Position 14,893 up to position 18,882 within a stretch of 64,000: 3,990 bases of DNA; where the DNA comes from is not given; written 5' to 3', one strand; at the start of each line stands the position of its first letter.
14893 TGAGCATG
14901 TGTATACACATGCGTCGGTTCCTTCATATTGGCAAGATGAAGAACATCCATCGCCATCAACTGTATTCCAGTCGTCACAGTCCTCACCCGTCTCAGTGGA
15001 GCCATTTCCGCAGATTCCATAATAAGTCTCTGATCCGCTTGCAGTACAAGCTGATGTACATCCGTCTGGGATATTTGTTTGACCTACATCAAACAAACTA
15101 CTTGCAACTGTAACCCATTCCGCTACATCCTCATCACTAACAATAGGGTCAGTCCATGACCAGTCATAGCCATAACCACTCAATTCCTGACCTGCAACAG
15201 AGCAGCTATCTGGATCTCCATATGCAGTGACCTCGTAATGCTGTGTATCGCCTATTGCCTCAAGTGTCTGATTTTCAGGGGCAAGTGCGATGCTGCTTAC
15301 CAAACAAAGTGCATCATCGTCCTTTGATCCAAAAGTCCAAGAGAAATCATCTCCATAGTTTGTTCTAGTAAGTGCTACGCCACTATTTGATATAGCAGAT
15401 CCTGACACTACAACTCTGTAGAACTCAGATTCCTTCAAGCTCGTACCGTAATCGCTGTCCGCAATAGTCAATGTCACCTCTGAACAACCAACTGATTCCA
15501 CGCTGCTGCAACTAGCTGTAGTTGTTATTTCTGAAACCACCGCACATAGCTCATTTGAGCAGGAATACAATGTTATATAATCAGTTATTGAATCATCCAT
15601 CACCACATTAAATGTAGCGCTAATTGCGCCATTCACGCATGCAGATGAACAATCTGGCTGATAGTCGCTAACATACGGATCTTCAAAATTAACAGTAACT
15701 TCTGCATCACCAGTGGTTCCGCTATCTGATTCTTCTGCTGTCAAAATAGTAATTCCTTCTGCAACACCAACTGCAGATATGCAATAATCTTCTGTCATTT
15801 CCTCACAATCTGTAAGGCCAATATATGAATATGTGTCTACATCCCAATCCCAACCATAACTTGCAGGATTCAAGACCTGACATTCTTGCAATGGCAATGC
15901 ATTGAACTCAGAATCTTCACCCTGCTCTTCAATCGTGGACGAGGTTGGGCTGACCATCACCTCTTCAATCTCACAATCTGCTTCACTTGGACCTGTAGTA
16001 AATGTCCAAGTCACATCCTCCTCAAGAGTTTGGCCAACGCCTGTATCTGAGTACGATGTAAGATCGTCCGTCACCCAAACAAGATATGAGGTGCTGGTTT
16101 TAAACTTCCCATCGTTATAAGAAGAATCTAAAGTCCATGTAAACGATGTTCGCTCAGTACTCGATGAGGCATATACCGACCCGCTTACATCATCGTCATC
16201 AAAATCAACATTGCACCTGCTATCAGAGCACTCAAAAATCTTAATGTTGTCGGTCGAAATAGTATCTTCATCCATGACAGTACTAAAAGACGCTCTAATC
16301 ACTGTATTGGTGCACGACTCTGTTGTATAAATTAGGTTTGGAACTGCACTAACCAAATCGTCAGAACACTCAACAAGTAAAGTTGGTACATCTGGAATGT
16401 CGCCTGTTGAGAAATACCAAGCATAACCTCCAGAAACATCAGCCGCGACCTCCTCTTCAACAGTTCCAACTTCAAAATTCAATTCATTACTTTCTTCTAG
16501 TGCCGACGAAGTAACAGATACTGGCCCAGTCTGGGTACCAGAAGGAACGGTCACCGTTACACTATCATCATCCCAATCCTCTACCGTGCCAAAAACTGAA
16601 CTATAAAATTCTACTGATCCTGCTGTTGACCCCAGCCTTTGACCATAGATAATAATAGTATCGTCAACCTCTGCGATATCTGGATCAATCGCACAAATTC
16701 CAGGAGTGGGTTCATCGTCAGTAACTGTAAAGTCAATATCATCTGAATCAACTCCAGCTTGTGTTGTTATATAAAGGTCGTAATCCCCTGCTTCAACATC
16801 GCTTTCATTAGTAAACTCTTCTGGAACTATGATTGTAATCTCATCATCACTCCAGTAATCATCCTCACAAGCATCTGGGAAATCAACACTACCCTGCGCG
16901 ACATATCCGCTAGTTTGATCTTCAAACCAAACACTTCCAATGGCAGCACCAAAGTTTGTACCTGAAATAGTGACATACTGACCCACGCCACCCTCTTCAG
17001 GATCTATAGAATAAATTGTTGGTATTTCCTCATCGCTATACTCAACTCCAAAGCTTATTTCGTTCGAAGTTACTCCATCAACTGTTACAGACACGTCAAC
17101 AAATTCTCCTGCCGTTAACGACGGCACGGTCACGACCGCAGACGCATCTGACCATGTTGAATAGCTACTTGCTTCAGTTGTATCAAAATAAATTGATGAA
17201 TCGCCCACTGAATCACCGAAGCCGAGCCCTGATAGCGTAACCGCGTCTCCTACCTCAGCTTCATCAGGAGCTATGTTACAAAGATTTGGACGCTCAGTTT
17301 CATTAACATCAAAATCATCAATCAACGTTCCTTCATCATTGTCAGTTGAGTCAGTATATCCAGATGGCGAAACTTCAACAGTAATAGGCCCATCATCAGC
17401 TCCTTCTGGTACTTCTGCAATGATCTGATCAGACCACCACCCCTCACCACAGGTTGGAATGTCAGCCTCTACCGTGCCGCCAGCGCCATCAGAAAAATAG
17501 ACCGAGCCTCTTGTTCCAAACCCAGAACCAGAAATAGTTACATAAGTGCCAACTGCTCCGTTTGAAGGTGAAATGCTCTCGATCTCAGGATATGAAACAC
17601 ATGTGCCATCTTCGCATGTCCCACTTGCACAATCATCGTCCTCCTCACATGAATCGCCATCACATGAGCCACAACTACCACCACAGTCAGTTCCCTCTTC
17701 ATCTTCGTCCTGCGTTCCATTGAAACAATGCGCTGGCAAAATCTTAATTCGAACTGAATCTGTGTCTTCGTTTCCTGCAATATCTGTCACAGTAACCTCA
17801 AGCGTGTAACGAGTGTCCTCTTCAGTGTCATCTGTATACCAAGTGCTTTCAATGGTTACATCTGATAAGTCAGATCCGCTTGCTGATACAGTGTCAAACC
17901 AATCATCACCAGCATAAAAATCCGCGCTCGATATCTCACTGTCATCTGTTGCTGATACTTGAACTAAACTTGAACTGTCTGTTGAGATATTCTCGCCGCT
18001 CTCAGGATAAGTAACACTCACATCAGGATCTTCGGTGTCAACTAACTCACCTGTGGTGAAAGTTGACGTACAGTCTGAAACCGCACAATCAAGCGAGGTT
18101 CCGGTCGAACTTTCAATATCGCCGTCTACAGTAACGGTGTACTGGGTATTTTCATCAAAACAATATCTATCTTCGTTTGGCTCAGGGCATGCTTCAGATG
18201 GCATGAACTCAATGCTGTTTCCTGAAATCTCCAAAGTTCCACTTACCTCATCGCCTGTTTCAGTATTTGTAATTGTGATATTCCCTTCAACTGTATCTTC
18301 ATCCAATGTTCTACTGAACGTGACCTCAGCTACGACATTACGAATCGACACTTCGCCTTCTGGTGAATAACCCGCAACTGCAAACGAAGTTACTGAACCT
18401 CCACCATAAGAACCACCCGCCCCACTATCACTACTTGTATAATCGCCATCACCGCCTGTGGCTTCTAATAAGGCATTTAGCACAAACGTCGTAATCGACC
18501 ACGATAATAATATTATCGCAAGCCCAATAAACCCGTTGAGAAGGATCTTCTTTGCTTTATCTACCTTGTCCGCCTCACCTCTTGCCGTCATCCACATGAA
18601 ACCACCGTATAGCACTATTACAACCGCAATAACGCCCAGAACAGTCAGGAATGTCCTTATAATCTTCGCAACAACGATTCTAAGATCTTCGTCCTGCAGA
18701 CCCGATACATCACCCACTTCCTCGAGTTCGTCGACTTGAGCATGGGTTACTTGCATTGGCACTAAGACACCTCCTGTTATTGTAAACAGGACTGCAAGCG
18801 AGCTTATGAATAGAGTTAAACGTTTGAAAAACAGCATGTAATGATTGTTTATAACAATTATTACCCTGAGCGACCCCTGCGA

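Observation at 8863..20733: Giant 3324-aa multidomain adhesin-like protein and a 605-aa paralogue, both anchored by a pilin-like (TrbC/VirB2-type) N-terminal module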

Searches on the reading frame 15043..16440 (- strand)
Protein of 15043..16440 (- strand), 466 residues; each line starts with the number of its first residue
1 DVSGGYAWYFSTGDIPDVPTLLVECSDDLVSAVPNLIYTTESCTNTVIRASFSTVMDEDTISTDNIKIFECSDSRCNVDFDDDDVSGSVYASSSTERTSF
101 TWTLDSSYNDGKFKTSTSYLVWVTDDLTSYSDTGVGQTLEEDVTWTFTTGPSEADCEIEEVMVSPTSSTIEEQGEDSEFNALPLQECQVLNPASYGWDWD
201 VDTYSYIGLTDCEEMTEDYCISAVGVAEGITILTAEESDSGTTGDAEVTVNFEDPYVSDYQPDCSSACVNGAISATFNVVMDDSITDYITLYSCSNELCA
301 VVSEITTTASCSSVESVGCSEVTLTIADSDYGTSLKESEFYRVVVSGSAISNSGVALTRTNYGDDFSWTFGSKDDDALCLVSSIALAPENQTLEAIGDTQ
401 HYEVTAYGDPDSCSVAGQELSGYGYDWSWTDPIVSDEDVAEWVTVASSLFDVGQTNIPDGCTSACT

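Call 49: search_solved_structures(query=A5, max_evalue=1)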
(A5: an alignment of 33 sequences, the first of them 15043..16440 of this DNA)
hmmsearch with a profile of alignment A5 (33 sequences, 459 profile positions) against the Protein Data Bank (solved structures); distinct sequences matched with E-value up to 1: 2.
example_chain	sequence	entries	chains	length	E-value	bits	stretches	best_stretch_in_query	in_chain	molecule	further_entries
6pcu_B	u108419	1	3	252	0.33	12.8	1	401-420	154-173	Variable domain of antibody scFv9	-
7n4j_H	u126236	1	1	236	0.45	12.4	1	401-420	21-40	WRAIR-2173 antibody Fab heavy chain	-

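Call 69: search_protein_families(library=pfam, alignment_id=A5, max_evalue=1)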
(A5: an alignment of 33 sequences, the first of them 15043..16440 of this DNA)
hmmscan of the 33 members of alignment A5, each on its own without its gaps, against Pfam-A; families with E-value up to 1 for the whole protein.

A. member 1, window:15043-16440:- (466 aa): 2 families
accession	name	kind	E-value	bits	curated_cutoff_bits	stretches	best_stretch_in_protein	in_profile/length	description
PF13205.12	Big_5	-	6e-07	30.6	23.6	2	39-149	16-105/105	Bacterial Ig-like domain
PF01298.24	TbpB_B_D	-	0.18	12.8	26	1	70-115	34-78/126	C-lobe and N-lobe beta barrels of Tf-binding protein B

B. families by the number of members that match (of 33 scanned): 21 families
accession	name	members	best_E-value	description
PF13205.12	Big_5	33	5.6e-20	Bacterial Ig-like domain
PF24184.1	Phage_zn_bind_5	6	5.3e-06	Phage zinc binding protein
PF13948.11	DUF4215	2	1e-11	Domain of unknown function (DUF4215)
PF24068.1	TPD1_C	2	0.011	Tapetum determinant 1, C-terminal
PF00041.27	fn3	2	0.041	Fibronectin type III domain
PF10342.15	Kre9_KNH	1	0.025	Kre9/KNH-like N-terminal Ig-like domain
PF25548.1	DUF7926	1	0.034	Domain of unknown function (DUF7926)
PF05689.17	InvE_AD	1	0.042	Adhesion domain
PF02368.24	Big_2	1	0.12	Bacterial Ig-like domain (group 2)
PF19860.4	DUF6334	1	0.13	Family of unknown function (DUF6334)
PF13827.11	DUF4189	1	0.14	Domain of unknown function (DUF4189)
PF08758.17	Cadherin_pro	1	0.15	Cadherin prodomain like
PF03336.19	Pox_C4_C10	1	0.17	Poxvirus C4/C10 protein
PF01298.24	TbpB_B_D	1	0.18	C-lobe and N-lobe beta barrels of Tf-binding protein B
PF10451.15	Stn1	1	0.18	Telomere regulation protein Stn1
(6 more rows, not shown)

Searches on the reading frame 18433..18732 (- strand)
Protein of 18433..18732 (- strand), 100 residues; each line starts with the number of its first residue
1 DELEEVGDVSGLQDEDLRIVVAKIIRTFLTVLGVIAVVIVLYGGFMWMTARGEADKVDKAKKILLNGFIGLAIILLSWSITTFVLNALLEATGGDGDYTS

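Call 55: search_solved_structures(query=A6, max_evalue=10, show_alignments=3)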
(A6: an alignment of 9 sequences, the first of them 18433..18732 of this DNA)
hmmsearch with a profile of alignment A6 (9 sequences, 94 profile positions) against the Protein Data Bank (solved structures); distinct sequences matched with E-value up to 10: 16.
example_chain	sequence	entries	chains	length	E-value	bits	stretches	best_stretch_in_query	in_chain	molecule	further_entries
6i38_A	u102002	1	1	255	2.5e-05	27.3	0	43-62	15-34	nv2Pizza6-AYW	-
6i37_A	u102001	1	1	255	2.7e-05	27.3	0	43-62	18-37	nv1Pizza6-AYW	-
6i3b_A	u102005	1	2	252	3.4e-05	26.9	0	43-62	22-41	cPizza6-AYW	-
6f0q_A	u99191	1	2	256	3.8e-05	26.8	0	43-62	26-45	Pizza6-AYW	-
6i39_A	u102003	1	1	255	4.6e-05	26.5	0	43-62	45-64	v31Pizza6-AYW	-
6i3a_A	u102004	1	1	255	0.00013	25.1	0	43-62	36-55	v22Pizza6-AYW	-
6f0s_A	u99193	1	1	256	0.022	17.9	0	43-61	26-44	Pizza6-SYW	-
7zpz_A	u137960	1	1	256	0.023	17.9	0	43-61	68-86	Pizza6-TSR-TSH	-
7zq2_A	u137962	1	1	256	0.026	17.7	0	43-61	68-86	Pizza6-RSH-TSH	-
7zcj_A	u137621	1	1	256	0.028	17.6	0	43-61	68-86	Pizza6-TNH-TSH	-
7zph_A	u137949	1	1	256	0.028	17.6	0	43-61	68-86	Pizza6-TNK-RSH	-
7zqg_A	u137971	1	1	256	0.029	17.5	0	43-61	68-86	Pizza6-KSH-TSH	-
7zpw_A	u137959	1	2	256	0.042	17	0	43-61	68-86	Pizza6-TSK-TSH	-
9lp2_A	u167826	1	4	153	0.089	16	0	40-70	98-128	dAID23.4L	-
5z62_B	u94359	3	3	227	0.22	14.7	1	13-84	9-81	Cytochrome c oxidase subunit 2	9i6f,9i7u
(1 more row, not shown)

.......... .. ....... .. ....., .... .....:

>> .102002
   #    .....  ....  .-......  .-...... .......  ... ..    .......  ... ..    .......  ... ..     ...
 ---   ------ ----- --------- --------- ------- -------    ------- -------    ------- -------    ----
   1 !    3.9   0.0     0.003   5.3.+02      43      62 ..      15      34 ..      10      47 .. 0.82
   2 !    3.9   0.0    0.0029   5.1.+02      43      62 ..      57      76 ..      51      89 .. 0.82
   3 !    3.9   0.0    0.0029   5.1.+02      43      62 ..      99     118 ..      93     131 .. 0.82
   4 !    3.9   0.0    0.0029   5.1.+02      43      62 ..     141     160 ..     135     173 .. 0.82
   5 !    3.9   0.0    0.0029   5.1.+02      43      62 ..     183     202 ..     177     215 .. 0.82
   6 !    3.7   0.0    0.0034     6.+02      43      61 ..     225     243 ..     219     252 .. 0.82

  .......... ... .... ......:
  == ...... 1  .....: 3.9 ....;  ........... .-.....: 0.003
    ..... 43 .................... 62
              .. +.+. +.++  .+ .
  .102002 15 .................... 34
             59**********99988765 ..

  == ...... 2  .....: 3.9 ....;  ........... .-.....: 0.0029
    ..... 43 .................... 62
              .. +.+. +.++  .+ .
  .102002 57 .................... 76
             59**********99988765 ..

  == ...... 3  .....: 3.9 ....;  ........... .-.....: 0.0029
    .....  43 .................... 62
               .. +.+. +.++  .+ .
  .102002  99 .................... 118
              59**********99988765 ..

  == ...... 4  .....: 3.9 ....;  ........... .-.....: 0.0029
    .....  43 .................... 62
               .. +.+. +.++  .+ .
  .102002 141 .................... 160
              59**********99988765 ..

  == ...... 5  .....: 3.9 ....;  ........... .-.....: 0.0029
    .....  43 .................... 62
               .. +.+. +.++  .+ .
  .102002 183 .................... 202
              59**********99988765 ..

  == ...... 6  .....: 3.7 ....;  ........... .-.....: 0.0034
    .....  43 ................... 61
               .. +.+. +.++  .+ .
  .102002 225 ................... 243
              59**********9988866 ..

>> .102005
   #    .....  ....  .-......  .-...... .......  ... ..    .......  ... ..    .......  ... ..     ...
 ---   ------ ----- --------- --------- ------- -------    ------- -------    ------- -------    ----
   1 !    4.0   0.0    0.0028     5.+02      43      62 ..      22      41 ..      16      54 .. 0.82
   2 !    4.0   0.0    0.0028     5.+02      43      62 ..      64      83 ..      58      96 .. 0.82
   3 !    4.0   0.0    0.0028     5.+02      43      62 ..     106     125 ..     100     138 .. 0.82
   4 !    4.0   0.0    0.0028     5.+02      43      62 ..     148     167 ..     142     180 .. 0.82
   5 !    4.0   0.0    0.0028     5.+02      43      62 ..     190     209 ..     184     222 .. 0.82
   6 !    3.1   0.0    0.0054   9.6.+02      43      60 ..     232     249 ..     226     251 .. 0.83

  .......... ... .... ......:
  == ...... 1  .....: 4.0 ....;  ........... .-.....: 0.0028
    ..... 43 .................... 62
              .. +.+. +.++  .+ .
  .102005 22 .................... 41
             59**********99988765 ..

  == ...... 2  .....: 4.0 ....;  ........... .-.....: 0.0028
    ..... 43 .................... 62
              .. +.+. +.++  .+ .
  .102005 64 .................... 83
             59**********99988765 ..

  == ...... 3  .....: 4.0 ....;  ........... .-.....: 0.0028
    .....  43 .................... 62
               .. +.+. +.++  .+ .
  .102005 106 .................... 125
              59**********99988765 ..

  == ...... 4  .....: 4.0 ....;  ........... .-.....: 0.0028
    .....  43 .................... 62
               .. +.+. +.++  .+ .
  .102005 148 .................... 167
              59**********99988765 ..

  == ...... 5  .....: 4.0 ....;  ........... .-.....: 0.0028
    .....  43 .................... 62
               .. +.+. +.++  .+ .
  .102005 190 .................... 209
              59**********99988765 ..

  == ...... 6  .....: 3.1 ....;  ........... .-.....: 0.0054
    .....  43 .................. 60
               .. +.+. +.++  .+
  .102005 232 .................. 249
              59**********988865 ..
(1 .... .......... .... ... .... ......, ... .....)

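Call 62: search_protein_representatives(alignment_id=A6)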
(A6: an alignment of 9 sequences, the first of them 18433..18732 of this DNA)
Query: 9 sequences, 94 profile positions. Proteins with E-value up to 0.001 (for the whole library): 62656; up to 1e-10: 18587; up to 1e-30: 85. The best 150 are listed.
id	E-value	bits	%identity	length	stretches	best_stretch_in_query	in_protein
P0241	1.1e-61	220.9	-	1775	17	16-85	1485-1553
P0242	1.8e-56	204.1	-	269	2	7-93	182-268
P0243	2.8e-55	200.4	-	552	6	12-88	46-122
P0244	5.4e-55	199.4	-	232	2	4-91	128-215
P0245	5.2e-54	196.3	-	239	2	3-92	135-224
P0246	7.9e-54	195.7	-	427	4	14-83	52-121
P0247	2.7e-52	190.8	-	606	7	36-85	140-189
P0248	4.8e-52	190.0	-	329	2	7-93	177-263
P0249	5.5e-52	189.8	-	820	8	16-86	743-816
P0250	2.1e-50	184.7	-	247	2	6-93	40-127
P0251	3.5e-48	177.6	-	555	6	24-85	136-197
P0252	5.0e-48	177.1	-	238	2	6-93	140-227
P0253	5.2e-48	177.0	-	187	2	2-91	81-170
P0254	7.5e-47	173.3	-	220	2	3-92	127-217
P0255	3.6e-46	171.1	-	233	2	3-89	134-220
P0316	1.4e-31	124.4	-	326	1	4-93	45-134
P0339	3.8e-30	119.8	-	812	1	2-93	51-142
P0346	5.9e-30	119.2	-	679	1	3-93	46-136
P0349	9.7e-30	118.5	-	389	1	2-90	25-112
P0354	1.1e-29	118.3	-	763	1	2-91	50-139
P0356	1.2e-29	118.2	-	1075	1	2-91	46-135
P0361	1.9e-29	117.5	-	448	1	4-91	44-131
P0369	2.9e-29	117.0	-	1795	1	2-93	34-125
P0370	3.1e-29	116.9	-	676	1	3-93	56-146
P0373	3.5e-29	116.7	-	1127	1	2-92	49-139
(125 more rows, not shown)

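Call 74: search_protein_families(library=pfam, proteins=[P0369, P0373, P0356, P0339, P0354, P0346, P0370, P0361, P0349, P0316], max_evalue=0.001)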
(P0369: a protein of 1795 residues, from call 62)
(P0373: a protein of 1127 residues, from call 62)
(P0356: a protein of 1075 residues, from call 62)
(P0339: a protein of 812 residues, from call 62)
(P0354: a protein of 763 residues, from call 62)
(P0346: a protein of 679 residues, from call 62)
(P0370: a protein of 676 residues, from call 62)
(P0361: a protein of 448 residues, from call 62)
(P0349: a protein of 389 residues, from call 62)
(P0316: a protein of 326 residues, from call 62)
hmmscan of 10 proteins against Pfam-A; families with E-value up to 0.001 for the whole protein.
P0369 (1795 aa): 3 families
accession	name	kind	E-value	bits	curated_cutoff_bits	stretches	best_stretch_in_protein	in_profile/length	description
PF01833.30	TIG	-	3.4e-17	62.7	20.9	2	448-523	2-71/84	IPT/TIG domain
PF13205.12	Big_5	-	3.4e-09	37.8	23.6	0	1724-1760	62-96/105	Bacterial Ig-like domain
PF18895.5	T4SS_pilin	-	2.2e-07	31.3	26.6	1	48-116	3-70/71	Type IV secretion system pilin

P0373 (1127 aa): 1 family
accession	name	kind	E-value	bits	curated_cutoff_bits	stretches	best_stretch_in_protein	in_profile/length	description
PF18895.5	T4SS_pilin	-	2.4e-11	44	26.6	1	65-132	5-71/71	Type IV secretion system pilin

P0356 (1075 aa): 2 families
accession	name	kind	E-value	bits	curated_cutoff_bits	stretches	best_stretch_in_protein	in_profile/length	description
PF13205.12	Big_5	-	9.4e-13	49.2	23.6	1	167-292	7-105/105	Bacterial Ig-like domain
PF18895.5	T4SS_pilin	-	1.1e-09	38.6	26.6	1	64-129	7-71/71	Type IV secretion system pilin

P0339 (812 aa): 2 families
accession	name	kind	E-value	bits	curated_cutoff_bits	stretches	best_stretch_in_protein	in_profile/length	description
PF18895.5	T4SS_pilin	-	1.9e-11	44.3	26.6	1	75-134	13-71/71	Type IV secretion system pilin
PF13205.12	Big_5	-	6.1e-10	40.2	23.6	0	560-602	2-44/105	Bacterial Ig-like domain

P0354 (763 aa): 2 families
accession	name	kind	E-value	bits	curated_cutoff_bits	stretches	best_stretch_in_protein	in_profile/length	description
PF18895.5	T4SS_pilin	-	1.2e-12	48.1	26.6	1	67-133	6-71/71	Type IV secretion system pilin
PF13205.12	Big_5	-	4.7e-12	47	23.6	0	521-563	2-44/105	Bacterial Ig-like domain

P0346 (679 aa): 2 families
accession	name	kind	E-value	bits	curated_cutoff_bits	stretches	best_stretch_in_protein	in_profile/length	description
PF13205.12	Big_5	-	3.5e-13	50.6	23.6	1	524-583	1-57/105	Bacterial Ig-like domain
PF18895.5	T4SS_pilin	-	6.3e-11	42.6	26.6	1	58-128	2-71/71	Type IV secretion system pilin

P0370 (676 aa): 2 families
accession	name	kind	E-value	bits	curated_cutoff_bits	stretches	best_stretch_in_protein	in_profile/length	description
PF13205.12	Big_5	-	3.8e-19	69.8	23.6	1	319-361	1-43/105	Bacterial Ig-like domain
PF18895.5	T4SS_pilin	-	6.9e-09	36.1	26.6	1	74-138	8-71/71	Type IV secretion system pilin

P0361 (448 aa): 3 families
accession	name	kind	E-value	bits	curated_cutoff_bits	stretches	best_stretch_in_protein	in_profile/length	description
PF18895.5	T4SS_pilin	-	5.9e-10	39.5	26.6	1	57-125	4-71/71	Type IV secretion system pilin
PF13205.12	Big_5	-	7.2e-07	30.3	23.6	0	295-342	2-50/105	Bacterial Ig-like domain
PF04956.18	TrbC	-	0.00032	21.3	27.9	0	41-124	34-97/98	TrbC/VIRB2 pilin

P0349 (389 aa): 3 families
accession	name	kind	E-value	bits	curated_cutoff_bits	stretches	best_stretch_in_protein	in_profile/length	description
PF18895.5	T4SS_pilin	-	3.3e-09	37.1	26.6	1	40-107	5-71/71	Type IV secretion system pilin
PF13205.12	Big_5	-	0.00034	21.7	23.6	0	292-357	3-64/105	Bacterial Ig-like domain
PF02322.20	Cyt_bd_oxida_II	-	0.00061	19.7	35.6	1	38-110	146-214/302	Cytochrome bd terminal oxidase subunit II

P0316 (326 aa): 2 families
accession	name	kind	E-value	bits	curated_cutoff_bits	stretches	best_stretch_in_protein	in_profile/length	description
PF13205.12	Big_5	-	2.2e-12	48.1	23.6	1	162-289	9-104/105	Bacterial Ig-like domain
PF18895.5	T4SS_pilin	-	1.6e-09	38.1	26.6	1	58-126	4-71/71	Type IV secretion system pilin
